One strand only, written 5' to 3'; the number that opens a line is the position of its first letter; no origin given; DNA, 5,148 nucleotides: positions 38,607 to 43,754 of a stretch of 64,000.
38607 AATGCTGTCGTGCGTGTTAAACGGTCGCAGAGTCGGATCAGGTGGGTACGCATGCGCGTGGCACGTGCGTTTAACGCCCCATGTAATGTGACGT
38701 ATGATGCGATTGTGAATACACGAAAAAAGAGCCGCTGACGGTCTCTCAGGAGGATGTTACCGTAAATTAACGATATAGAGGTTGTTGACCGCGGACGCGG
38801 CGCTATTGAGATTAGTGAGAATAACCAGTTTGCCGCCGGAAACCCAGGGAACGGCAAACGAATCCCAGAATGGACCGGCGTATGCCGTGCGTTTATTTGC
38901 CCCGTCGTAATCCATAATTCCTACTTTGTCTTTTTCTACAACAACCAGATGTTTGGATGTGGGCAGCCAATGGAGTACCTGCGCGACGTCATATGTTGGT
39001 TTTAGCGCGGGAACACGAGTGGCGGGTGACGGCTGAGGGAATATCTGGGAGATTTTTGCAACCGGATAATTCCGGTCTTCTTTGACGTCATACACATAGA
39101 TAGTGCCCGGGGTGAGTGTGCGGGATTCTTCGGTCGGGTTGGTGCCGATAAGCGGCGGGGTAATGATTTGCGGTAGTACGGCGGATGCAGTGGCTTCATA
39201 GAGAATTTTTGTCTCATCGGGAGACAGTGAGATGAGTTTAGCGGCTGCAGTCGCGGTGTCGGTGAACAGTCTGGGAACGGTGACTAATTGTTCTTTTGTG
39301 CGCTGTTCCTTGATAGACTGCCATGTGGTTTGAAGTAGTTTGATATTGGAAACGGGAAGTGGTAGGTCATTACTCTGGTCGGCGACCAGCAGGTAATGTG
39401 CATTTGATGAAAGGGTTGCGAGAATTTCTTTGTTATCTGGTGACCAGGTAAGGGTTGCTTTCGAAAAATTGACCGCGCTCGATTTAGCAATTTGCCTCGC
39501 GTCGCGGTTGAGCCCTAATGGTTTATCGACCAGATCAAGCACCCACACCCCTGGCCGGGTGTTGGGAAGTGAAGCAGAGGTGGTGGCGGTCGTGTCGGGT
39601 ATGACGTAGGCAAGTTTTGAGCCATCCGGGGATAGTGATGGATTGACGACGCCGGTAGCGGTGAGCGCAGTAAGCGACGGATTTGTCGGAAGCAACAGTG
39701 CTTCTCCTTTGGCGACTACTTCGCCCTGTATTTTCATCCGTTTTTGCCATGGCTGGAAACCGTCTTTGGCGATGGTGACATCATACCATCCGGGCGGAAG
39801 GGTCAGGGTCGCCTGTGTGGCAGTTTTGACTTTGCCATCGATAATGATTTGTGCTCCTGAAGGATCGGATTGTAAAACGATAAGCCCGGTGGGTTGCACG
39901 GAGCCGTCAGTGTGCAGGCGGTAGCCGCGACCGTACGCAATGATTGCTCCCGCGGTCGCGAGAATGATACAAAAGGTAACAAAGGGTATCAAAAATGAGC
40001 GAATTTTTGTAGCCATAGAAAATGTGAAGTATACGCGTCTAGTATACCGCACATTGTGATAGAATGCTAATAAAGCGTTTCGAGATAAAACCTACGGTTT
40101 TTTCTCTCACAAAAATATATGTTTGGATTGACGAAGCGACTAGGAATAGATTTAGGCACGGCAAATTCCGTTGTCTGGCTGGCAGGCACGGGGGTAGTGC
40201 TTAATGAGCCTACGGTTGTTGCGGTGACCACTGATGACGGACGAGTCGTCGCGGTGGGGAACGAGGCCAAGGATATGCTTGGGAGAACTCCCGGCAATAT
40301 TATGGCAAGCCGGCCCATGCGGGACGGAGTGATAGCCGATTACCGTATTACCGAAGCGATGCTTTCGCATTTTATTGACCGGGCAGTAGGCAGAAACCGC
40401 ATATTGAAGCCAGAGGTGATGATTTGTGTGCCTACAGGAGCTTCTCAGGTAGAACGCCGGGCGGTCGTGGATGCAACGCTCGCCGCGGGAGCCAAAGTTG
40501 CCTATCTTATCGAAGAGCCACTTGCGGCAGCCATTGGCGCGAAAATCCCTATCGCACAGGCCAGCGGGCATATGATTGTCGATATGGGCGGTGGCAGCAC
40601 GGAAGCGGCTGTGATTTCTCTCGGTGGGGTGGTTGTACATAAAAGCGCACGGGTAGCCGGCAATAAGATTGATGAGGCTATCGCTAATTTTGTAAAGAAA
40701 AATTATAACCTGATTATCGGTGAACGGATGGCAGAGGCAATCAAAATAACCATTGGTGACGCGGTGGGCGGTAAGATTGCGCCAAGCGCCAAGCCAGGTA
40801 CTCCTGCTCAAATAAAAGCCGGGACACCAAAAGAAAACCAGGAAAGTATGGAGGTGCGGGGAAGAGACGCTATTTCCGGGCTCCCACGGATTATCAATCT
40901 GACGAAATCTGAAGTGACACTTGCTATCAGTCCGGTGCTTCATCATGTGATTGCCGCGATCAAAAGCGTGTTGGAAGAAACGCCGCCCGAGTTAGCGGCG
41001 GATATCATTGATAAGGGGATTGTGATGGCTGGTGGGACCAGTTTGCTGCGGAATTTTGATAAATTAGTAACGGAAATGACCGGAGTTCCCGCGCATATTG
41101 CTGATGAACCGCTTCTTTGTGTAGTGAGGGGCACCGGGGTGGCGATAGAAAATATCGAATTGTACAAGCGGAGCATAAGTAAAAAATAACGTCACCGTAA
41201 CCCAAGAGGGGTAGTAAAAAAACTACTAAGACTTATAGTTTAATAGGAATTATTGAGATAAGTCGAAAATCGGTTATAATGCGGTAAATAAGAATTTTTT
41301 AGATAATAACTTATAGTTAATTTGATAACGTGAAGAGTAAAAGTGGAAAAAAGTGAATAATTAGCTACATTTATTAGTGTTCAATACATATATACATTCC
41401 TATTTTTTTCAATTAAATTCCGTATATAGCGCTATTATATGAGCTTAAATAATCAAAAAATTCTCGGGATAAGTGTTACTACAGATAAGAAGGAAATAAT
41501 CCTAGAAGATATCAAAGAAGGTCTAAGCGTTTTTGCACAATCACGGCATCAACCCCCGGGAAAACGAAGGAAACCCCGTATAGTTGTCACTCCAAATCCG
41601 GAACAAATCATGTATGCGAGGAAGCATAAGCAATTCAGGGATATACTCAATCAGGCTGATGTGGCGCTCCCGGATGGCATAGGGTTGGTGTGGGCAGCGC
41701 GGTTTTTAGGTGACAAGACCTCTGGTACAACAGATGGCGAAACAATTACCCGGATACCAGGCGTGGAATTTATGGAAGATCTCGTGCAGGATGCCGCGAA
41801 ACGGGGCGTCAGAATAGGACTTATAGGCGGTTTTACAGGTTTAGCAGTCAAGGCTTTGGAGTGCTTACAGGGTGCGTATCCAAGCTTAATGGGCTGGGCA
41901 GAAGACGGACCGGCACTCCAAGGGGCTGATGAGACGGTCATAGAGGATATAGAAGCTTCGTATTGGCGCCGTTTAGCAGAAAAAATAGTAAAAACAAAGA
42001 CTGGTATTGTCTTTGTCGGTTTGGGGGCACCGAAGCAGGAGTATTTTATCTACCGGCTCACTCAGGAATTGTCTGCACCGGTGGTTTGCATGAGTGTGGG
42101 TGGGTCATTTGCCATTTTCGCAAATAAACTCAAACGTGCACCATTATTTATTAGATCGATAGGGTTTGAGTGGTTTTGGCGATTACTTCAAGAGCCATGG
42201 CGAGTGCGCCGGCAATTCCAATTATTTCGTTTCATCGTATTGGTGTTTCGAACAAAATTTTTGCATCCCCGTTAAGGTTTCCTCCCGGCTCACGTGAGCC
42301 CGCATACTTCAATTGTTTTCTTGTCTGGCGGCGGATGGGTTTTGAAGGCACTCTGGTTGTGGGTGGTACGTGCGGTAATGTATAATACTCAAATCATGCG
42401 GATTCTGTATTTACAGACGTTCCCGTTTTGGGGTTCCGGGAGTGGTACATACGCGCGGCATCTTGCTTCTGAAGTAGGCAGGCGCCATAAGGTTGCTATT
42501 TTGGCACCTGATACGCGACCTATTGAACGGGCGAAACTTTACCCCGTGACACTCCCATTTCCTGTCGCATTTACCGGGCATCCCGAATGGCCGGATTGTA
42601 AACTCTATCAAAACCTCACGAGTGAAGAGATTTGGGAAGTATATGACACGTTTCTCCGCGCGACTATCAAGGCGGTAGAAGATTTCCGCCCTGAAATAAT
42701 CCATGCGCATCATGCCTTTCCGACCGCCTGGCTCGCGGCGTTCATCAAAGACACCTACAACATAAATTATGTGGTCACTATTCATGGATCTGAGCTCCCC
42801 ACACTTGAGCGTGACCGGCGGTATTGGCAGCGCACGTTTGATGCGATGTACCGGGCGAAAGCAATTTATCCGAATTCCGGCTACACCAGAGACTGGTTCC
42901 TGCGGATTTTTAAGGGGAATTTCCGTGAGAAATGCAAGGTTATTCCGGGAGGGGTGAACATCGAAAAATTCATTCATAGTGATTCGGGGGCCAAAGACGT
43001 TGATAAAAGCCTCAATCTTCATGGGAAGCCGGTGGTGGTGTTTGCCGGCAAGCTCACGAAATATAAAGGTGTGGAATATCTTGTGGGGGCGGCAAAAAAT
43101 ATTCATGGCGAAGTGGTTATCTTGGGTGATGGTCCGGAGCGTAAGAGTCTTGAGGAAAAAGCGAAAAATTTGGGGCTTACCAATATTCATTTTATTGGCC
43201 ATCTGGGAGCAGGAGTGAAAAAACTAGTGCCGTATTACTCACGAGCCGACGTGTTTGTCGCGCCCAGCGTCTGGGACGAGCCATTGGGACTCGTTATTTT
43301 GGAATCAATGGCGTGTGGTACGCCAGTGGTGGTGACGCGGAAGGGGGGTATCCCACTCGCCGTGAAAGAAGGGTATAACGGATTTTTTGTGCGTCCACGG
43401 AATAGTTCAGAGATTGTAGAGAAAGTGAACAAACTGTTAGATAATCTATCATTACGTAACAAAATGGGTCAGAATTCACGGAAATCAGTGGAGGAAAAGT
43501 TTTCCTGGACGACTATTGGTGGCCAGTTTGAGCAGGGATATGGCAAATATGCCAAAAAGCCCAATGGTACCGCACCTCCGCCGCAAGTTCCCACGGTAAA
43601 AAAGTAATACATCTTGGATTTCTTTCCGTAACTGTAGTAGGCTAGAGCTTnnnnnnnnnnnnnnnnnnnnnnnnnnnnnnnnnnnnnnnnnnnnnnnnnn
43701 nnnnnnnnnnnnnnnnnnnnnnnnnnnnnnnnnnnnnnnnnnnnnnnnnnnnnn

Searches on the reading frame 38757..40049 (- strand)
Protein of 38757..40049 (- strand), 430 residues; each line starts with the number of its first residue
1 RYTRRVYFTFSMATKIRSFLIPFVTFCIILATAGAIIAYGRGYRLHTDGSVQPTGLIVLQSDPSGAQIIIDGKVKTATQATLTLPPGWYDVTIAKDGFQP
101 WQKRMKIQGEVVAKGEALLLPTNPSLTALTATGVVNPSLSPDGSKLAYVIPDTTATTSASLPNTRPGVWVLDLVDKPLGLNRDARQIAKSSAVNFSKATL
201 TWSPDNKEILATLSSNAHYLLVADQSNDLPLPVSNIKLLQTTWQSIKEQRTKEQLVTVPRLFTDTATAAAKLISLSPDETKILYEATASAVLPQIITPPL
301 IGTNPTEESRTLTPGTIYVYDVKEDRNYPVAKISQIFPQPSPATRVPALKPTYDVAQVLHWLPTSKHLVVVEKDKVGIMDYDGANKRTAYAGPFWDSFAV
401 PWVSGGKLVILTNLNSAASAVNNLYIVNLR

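Call 26: search_protein_families(library=pfam, proteins=[window:38757-40049:-], max_evalue=0.001)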
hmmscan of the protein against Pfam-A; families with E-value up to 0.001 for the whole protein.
window:38757-40049:- (430 aa): 2 families
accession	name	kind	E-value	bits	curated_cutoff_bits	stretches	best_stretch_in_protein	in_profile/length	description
PF08308.17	PEGA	-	1.3e-10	41.5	20.8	1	55-110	2-59/71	PEGA domain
PF07676.18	PD40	-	0.00062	20.1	20.9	0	136-149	13-26/38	WD40-like Beta Propeller Repeat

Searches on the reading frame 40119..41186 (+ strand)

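Call 26: search_protein_families(library=pfam, proteins=[window:40119-41186:+], max_evalue=0.001)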
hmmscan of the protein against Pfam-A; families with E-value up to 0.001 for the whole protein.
window:40119-41186:+ (356 aa): 7 families
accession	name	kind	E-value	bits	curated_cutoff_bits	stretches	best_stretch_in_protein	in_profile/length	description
PF06723.19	MreB_Mbl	-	5.7e-127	423.5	27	1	6-349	2-325/327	MreB/Mbl protein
PF00012.26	HSP70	-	6.6e-10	38.3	20.6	1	99-327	135-356/599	Hsp70 protein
PF14450.12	FtsA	-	1.1e-09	39.2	31.8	1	153-329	2-111/127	Cell division protein FtsA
PF00022.25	Actin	-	3.3e-08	33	27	1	31-195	31-190/410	Actin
PF11104.14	PilM_2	-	0.00017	21.1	27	0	299-329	277-306/340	Type IV pilus assembly protein PilM;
PF08841.16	DDR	-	0.00071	19.1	24.6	1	123-191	107-175/328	Diol dehydratase reactivase ATPase-like domain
PF01968.24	Hydantoinase_A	-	0.00072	19.3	22.9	0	117-185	45-115/291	Hydantoinase/oxoprolinase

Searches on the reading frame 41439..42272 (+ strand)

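Call 26: search_protein_families(library=pfam, proteins=[window:41439-42272:+], max_evalue=0.001)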
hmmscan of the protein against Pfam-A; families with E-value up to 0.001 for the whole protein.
window:41439-42272:+ (278 aa): 1 family
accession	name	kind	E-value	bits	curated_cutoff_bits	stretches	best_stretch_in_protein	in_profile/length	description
PF03808.19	Glyco_tran_WecG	-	3.2e-43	147.9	27.4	1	73-259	1-167/168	Glycosyl transferase WecG/TagA/CpsF family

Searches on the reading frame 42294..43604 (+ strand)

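Call 26: search_protein_families(library=pfam, proteins=[window:42294-43604:+], max_evalue=0.001)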
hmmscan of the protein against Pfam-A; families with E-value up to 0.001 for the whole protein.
window:42294-43604:+ (437 aa): 8 families
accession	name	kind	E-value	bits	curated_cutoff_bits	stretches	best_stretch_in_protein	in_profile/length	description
PF00534.26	Glycos_transf_1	-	1.4e-40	139.1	26.4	1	238-397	8-171/172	Glycosyl transferases group 1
PF13692.12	Glyco_trans_1_4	-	3.8e-35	121.7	27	1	245-384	1-142/142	Glycosyl transferases group 1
PF13439.12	Glyco_transf_4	-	1.7e-19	70.9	28.5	1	48-224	2-169/170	Glycosyltransferase Family 4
PF13579.12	Glyco_trans_4_4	-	5.5e-15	56.5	29.7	1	48-220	1-158/158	Glycosyl transferase 4-like domain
PF13524.12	Glyco_trans_1_2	-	1.5e-07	31.9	25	1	271-407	14-137/144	Glycosyl transferase-like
PF20706.3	GT4-conflict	-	5.1e-06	26.2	26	1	311-406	275-379/385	Family 4 Glycosyltransferase in conflict systems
PF13477.12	Glyco_trans_4_2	-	0.00016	22.3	23.4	1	124-180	66-123/139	Glycosyl transferase 4-like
PF08323.17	Glyco_transf_5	-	0.00023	21.4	22.7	1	89-166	81-168/239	Starch synthase catalytic domain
